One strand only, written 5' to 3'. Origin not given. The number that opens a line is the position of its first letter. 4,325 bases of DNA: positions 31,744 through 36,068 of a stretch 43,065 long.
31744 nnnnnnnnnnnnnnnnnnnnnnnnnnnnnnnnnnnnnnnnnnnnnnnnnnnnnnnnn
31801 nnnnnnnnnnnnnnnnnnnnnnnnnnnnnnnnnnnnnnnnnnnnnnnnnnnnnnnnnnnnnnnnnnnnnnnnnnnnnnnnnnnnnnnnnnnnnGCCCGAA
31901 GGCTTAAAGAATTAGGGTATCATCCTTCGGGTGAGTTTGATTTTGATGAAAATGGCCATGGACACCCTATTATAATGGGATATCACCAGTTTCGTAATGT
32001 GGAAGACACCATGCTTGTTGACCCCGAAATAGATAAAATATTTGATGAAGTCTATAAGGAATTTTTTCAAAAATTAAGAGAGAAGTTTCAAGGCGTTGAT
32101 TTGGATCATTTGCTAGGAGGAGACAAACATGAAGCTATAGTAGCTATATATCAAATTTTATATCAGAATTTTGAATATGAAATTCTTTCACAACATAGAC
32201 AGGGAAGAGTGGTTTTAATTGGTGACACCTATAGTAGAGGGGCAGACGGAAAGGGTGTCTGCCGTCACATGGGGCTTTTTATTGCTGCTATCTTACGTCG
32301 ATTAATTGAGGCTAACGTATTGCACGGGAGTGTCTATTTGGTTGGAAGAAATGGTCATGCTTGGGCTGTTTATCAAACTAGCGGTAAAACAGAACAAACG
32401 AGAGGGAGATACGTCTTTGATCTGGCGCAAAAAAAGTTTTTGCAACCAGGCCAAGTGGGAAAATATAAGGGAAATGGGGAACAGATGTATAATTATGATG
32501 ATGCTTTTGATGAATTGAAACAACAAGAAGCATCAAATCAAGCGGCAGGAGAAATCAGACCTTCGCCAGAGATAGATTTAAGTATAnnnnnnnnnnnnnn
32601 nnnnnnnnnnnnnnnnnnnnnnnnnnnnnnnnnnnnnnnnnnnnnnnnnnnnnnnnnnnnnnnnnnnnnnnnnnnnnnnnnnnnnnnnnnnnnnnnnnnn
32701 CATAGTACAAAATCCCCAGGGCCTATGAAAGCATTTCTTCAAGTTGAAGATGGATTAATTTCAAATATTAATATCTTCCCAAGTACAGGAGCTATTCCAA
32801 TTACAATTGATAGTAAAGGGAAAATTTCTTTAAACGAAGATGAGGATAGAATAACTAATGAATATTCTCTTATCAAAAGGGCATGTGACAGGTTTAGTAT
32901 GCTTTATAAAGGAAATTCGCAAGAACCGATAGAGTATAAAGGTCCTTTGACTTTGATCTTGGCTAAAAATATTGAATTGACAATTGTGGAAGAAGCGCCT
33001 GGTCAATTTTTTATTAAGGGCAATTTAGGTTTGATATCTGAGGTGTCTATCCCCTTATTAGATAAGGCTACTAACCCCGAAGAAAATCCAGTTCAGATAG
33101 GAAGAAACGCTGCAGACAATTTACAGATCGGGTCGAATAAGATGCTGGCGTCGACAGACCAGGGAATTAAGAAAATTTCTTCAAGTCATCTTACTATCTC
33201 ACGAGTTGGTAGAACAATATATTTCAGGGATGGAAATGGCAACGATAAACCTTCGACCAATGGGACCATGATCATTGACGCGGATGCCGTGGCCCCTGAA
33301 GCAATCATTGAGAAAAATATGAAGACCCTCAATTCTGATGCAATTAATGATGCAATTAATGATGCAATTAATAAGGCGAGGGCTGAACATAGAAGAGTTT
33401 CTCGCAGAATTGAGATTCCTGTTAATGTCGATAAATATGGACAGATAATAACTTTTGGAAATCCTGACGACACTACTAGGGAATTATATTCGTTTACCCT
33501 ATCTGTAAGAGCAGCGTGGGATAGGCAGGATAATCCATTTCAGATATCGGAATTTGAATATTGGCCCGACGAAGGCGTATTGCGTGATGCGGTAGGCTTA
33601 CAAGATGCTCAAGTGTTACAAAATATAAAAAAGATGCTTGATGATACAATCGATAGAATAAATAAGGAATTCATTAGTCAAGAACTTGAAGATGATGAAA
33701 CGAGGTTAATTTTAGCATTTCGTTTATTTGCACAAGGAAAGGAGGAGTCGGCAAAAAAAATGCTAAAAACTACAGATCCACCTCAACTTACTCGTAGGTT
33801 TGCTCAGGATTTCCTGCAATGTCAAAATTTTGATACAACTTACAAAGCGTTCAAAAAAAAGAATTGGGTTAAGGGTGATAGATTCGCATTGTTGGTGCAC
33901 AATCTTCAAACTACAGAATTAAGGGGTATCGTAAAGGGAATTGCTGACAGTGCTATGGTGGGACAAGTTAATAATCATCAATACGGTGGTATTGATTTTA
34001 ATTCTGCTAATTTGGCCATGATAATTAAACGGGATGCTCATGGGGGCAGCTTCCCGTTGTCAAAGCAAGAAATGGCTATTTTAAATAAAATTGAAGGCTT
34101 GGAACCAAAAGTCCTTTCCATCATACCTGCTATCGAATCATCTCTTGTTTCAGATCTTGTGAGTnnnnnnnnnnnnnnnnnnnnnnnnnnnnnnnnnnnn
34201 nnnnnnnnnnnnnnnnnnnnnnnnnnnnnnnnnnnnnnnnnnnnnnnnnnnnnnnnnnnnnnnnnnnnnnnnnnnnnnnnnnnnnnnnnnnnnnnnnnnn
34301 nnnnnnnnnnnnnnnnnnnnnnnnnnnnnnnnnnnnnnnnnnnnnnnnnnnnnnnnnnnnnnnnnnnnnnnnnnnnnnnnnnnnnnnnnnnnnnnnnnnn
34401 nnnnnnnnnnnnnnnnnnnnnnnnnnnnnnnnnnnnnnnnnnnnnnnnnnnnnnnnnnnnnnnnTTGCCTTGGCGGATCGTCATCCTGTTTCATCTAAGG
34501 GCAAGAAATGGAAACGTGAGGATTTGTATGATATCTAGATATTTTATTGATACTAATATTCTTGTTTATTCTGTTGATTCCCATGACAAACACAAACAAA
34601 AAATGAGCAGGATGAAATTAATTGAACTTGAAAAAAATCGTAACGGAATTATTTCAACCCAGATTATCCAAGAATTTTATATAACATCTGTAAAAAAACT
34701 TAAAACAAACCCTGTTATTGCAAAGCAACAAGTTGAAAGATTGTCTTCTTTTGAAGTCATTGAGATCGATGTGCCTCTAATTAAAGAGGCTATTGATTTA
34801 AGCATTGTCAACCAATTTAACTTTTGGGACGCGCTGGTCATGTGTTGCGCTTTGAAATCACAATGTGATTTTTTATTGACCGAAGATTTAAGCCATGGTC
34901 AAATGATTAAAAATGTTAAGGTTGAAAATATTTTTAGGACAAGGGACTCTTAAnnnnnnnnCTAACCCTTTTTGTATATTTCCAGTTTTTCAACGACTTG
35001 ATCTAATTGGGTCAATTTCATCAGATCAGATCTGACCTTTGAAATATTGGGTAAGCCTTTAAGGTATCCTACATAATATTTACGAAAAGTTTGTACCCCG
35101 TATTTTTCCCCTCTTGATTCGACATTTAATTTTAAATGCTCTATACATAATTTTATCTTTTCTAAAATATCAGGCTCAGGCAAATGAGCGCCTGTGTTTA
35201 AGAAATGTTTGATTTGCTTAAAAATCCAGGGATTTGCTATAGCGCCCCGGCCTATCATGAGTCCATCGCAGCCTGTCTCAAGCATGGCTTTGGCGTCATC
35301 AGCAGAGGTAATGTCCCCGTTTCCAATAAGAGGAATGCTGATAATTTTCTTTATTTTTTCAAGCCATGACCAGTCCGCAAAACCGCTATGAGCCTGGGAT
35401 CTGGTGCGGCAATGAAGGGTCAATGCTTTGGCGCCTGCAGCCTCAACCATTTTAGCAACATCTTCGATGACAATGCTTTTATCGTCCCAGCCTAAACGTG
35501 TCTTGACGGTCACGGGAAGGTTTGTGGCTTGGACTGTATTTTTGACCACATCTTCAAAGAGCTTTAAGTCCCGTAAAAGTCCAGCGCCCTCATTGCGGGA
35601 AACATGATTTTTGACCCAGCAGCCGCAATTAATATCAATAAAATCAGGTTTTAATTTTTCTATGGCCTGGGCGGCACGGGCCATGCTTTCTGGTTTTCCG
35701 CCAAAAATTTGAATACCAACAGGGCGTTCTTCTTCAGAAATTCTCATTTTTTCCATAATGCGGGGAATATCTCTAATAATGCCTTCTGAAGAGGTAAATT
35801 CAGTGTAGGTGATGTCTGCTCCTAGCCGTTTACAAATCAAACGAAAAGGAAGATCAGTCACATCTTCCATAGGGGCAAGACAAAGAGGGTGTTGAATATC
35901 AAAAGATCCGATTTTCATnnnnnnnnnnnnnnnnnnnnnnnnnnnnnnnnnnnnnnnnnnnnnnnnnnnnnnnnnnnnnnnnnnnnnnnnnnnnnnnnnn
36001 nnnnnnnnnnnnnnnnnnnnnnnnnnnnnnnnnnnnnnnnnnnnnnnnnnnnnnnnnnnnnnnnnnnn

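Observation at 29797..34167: Sec-exported protein carrying two FHA domains around a transglutaminase-like Cys-His-Asp core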

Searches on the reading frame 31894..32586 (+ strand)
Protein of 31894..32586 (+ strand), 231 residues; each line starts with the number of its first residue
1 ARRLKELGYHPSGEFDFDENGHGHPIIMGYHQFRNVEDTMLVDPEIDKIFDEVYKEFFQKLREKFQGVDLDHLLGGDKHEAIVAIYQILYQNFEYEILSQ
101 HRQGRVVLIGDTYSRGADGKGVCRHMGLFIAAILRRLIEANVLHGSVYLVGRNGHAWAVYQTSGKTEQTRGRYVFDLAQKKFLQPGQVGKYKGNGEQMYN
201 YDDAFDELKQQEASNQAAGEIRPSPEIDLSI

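Call 70: find_homologous_proteins(query=A5, max_evalue=0.001)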
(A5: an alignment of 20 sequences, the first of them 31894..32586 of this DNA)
Query A5 (20 sequences) (231 aa, profile of the alignment): 190 proteins with E <= 0.001 among 2624 candidates; the best 120 are listed.
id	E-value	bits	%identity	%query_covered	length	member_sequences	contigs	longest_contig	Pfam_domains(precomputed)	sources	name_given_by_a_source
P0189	4.1e-47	179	27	58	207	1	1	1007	-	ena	-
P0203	6.0e-39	152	37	28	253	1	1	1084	-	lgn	-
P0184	7.8e-39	152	33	67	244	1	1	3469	-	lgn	-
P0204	7.9e-39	152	27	68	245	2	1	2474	PF04473.19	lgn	-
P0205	2.1e-38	150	25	66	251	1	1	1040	-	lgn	-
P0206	2.7e-37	147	27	61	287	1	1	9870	-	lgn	-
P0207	3.6e-37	146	27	61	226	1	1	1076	-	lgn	-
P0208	1.0e-36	145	27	70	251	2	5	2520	-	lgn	-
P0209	2.0e-36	144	26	62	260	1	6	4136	-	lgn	-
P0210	2.1e-36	144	27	62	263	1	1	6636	-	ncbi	-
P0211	5.3e-36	142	26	89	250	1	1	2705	-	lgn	-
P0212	7.1e-36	142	28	73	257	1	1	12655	-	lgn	-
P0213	3.4e-35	140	27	77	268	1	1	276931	-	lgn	-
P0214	8.1e-35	138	25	62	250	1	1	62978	-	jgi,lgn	jgi:hypothetical protein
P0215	1.2e-34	138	36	27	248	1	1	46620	-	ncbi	-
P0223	1.7e-33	134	27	63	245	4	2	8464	-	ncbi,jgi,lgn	jgi:hypothetical protein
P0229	4.6e-33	133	26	70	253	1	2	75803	-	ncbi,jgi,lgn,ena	-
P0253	4.7e-31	126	25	57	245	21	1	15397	-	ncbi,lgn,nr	ncbi:hypothetical protein EXS53_01545 [Patescibacteria group bacterium]|nr:hypothetical protein [Pat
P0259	9.2e-31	125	29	62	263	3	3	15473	-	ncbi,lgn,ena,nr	ncbi:hypothetical protein KJ654_01680 [Patescibacteria group bacterium]|nr:hypothetical protein [Pat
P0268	2.0e-30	124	24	60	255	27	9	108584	-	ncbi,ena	-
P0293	5.3e-29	119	38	26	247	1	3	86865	-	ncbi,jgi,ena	ncbi:MAG: transglutaminase domain-containing protein [Candidatus Saccharibacteria bacterium]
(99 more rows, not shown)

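Call 71: search_solved_structures(query=A5, max_evalue=10, show_alignments=3)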
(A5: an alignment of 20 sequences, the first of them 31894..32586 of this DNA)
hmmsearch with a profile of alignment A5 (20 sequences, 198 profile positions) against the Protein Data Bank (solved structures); distinct sequences matched with E-value up to 10: 6.
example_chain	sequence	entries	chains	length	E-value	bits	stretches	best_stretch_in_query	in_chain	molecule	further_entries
5tg8_B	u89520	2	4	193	0.28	14.2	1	35-111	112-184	Hemagglutinin HA2 chain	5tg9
1fqi_A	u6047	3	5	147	1.1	12.3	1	155-194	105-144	REGULATOR OF G-PROTEIN SIGNALING 9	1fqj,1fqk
4ltb_A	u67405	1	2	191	1.1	12.2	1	23-98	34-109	Tripartite motif-containing 25 variant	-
5nt1_A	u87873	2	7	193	1.2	12.2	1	23-98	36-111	E3 ubiquitin/ISG15 ligase TRIM25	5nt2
6fln_A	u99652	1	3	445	5.2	10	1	24-97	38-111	E3 ubiquitin/ISG15 ligase TRIM25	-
4cfg_A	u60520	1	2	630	7.2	9.6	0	24-97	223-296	E3 UBIQUITIN/ISG15 LIGASE TRIM25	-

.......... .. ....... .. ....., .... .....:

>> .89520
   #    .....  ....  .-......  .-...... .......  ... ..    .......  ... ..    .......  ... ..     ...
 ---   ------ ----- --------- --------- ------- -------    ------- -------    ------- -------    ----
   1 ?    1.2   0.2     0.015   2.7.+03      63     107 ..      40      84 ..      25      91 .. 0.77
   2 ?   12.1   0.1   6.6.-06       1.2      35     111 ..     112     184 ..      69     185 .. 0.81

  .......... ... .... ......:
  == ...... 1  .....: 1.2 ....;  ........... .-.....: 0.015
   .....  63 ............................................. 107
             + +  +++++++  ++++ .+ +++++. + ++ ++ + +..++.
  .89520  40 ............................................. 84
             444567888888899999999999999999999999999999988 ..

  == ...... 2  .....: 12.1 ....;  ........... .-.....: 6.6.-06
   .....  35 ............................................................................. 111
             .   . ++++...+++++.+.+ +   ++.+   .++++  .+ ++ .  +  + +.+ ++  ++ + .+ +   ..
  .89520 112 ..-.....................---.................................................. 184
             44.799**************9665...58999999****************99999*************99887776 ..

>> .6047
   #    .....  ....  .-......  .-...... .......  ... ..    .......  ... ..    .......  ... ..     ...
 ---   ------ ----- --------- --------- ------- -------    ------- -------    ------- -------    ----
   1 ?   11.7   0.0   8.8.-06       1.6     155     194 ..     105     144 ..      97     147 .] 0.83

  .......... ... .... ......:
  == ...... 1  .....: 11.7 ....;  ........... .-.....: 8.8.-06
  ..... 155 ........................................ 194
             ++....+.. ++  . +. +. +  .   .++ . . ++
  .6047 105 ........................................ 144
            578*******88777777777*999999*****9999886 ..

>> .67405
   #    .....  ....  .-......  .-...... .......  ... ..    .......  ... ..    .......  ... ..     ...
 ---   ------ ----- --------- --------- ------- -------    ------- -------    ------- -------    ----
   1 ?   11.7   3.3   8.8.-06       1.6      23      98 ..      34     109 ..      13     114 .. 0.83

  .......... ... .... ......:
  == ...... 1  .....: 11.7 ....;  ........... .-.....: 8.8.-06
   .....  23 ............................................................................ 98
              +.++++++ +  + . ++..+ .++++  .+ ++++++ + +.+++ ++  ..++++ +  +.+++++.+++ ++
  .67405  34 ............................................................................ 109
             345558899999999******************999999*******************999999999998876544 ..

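Call 81: search_protein_families(library=pfam, proteins=[P0204, P0293, P0210, P0214, P0223, P0253, P0259, P0229, P0268], max_evalue=0.01)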
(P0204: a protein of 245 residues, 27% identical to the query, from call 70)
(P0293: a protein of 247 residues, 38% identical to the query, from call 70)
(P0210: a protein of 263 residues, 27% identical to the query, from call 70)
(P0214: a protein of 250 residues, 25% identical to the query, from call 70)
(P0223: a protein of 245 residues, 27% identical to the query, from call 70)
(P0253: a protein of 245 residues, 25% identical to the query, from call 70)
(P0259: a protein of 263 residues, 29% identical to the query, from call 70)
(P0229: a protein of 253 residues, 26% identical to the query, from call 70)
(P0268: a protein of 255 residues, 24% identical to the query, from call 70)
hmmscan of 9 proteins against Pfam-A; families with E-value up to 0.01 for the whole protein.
P0204 (245 aa): 1 family
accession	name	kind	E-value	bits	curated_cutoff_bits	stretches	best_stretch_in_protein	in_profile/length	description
PF04473.18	DUF553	-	2.2e-05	24.4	20.5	1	120-217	21-112/140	Transglutaminase-like domain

P0293 (247 aa): 1 family
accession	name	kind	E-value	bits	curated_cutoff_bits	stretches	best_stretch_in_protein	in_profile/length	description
PF04473.18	DUF553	-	0.0072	16.2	20.5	0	127-184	20-79/140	Transglutaminase-like domain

P0210 (263 aa): 0 families

P0214 (250 aa): 1 family
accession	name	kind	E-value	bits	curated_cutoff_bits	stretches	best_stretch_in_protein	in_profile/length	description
PF14381.12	EDR1_CTR1_ARMC3_pept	-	0.0065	16.7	27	0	71-165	59-156/203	EDR1/CTR1/ARMC3, peptidase-like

P0223 (245 aa): 0 families

P0253 (245 aa): 0 families

P0259 (263 aa): 0 families

P0229 (253 aa): 0 families

P0268 (255 aa): 0 families

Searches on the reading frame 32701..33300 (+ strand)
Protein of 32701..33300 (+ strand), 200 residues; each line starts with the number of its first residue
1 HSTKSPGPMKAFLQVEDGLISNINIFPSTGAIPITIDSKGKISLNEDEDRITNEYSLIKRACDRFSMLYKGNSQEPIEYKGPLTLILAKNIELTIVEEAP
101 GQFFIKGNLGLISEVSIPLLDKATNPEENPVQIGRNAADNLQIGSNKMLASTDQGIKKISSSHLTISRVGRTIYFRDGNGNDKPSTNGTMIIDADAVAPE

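Call 20: search_protein_families(library=pfam, proteins=[window:32701-33300:+], max_evalue=10)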
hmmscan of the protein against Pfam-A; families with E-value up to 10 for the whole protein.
window:32701-33300:+ (200 aa): 1 family
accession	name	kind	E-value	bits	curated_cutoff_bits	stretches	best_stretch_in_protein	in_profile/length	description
PF00498.31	FHA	-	0.015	16.1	20.7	1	132-191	2-46/67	FHA domain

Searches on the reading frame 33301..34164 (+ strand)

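Call 20: search_protein_families(library=pfam, proteins=[window:33301-34164:+], max_evalue=10)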
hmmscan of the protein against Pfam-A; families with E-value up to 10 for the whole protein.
window:33301-34164:+ (288 aa): 1 family
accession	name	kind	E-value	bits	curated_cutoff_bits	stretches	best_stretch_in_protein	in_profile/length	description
PF07631.16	PSD4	-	0.11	13.5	23.3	1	148-182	39-73/128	Protein of unknown function (DUF1592)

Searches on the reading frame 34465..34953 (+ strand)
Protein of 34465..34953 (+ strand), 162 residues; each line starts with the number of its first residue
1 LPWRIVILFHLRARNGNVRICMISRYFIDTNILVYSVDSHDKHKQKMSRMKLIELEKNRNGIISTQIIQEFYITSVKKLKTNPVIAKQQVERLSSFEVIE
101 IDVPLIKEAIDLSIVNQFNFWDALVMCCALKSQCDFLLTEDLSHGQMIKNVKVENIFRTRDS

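Call 7: search_protein_families(library=pfam, proteins=[window:34465-34953:+], max_evalue=0.01)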
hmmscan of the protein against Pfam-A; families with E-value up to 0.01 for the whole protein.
window:34465-34953:+ (162 aa): 2 families
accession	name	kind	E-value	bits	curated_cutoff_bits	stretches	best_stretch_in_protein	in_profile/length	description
PF01850.27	PIN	-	1.4e-09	39.1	23.6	1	26-141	1-111/120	PIN domain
PF13470.12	PIN_3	-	1.6e-06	29.3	27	1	25-142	1-114/115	PIN domain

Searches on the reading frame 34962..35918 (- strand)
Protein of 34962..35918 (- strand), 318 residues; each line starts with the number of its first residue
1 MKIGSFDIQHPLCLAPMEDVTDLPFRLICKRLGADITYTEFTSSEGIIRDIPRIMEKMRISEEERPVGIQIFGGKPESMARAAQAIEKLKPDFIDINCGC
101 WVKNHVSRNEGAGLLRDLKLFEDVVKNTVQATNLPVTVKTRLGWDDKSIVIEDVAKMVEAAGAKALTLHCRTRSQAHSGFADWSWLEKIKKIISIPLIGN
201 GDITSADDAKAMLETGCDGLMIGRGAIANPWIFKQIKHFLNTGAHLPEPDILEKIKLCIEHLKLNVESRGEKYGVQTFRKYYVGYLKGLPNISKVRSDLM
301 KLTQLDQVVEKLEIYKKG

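Call 7: search_protein_families(library=pfam, proteins=[window:34962-35918:-], max_evalue=0.01)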
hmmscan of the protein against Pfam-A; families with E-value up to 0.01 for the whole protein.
window:34962-35918:- (318 aa): 5 families
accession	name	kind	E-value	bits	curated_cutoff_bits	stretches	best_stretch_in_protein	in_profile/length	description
PF01207.24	Dus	-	1.8e-83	280.7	20.4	1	14-313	2-303/311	Dihydrouridine synthase (Dus)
PF00977.27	His_biosynth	-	5.5e-05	23.2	23.6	1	153-238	33-117/228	Histidine biosynthesis protein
PF01180.27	DHO_dh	-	0.00012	21.8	27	1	190-241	234-288/291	Dihydroorotate dehydrogenase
PF00724.26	Oxidored_FMN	-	0.00086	19.1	27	1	168-241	263-340/342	NADH:flavin oxidoreductase / NADH oxidase family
PF05690.20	ThiG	-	0.0052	16.6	23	1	154-228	136-208/247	Thiazole biosynthesis protein ThiG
